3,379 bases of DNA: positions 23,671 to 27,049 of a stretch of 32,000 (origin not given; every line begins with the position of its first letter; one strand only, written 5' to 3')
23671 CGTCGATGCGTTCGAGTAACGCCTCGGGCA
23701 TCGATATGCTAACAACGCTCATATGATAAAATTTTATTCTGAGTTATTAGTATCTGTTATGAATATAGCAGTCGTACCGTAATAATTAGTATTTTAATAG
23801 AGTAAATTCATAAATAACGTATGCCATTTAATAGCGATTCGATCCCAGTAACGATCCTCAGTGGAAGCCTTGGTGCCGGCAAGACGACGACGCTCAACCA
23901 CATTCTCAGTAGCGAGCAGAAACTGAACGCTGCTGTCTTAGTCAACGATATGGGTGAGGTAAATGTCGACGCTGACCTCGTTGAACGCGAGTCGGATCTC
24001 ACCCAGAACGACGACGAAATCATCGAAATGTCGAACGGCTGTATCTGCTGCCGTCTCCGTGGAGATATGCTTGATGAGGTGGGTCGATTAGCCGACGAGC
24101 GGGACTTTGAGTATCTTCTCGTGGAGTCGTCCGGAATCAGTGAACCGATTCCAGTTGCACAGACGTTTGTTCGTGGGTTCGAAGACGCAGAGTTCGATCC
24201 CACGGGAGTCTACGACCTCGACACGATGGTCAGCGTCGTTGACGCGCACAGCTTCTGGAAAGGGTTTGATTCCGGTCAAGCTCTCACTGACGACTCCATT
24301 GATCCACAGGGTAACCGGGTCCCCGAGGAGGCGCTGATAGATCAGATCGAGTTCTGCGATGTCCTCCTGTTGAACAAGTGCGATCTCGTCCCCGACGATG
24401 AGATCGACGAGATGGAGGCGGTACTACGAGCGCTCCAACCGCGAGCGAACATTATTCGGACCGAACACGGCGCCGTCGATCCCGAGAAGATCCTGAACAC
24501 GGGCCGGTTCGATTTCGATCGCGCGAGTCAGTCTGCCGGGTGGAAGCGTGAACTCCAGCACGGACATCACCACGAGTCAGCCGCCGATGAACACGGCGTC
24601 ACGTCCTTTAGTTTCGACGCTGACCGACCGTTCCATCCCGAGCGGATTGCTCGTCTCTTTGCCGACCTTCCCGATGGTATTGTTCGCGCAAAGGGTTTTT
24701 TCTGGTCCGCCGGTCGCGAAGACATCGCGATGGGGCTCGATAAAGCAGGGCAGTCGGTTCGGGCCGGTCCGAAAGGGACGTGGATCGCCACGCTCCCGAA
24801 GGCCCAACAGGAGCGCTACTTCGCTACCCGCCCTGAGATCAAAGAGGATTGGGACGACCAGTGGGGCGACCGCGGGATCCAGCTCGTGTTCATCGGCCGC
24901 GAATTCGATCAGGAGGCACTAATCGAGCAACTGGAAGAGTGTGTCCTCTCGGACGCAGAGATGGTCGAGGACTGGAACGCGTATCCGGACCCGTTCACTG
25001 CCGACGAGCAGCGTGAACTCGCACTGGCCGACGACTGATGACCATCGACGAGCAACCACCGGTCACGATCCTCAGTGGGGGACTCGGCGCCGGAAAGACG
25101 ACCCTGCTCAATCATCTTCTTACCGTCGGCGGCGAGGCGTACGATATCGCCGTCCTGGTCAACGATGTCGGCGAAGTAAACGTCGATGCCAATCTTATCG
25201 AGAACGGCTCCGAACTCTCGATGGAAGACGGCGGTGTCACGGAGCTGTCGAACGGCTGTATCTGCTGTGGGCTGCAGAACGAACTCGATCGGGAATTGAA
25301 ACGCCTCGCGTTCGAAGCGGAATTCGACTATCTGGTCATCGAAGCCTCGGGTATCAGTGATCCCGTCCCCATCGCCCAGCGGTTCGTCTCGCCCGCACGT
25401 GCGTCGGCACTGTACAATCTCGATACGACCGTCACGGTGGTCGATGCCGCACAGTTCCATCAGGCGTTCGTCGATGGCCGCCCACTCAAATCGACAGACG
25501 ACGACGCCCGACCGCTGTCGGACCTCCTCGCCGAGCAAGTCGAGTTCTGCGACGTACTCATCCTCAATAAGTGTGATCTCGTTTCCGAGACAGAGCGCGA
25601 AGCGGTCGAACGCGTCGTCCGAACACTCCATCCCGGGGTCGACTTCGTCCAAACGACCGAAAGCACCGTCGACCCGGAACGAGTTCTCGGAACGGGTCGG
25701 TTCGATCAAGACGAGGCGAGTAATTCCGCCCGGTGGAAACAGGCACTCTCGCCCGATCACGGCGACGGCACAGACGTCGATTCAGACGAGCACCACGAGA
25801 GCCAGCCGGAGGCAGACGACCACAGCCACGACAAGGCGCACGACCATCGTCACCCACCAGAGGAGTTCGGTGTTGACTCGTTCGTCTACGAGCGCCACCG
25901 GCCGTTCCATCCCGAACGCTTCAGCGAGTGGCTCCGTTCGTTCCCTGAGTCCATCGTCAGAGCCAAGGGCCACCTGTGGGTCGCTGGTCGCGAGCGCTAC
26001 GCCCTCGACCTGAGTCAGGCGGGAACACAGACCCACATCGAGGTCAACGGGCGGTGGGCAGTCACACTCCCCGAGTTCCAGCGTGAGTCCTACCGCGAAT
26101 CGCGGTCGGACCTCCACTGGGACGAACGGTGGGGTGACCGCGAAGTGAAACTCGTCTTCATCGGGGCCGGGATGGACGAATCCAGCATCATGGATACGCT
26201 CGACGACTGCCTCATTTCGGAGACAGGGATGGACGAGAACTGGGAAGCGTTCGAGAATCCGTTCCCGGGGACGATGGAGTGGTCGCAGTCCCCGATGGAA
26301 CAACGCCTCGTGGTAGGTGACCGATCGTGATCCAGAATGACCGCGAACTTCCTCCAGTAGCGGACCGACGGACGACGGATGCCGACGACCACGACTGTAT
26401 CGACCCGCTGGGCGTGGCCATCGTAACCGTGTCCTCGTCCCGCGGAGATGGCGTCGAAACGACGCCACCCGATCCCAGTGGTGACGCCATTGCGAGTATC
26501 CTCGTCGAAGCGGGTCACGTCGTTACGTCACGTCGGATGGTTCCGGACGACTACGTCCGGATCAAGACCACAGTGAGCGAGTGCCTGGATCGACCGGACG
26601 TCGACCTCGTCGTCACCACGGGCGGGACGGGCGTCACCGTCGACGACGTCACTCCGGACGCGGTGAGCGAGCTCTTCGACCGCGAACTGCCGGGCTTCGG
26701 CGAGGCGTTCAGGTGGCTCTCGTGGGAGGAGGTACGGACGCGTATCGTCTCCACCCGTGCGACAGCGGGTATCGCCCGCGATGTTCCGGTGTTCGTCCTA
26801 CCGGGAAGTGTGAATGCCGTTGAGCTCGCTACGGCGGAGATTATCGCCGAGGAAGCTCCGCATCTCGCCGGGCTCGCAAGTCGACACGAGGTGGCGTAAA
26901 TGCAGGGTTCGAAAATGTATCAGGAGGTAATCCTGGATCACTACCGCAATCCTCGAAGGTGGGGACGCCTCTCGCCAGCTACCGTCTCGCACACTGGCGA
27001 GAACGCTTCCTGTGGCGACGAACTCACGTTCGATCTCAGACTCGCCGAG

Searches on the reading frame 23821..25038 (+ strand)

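Call 62: search_protein_families(library=pfam, proteins=[window:23821-25038:+], max_evalue=0.01)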
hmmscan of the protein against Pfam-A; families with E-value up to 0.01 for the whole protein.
window:23821-25038:+ (405 aa): 4 families
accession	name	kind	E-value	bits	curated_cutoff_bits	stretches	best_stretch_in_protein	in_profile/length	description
PF02492.25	cobW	-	2.5e-49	167.8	20.7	1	9-212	1-179/180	CobW/HypB/UreG, nucleotide-binding domain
PF07683.19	CobW_C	-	3.3e-22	78.6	22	1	260-375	1-94/94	Cobalamin synthesis protein cobW C-terminal domain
PF00009.33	GTP_EFTU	-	3.2e-05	24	26.5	0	12-63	7-58/188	Elongation factor Tu GTP binding domain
PF03193.22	RsgA_GTPase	-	0.0012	19.1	30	0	10-34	108-133/174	RsgA GTPase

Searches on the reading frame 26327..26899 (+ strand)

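Call 86: search_protein_families(library=pfam, proteins=[window:26327-26899:+], max_evalue=0.001)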
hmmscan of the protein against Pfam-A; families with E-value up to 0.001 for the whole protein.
window:26327-26899:+ (190 aa): 1 family
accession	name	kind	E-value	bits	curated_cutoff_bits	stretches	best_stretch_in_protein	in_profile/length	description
PF00994.29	MoCF_biosynth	-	7.3e-29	100.8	26.6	1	31-175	1-140/144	Probable molybdopterin binding domain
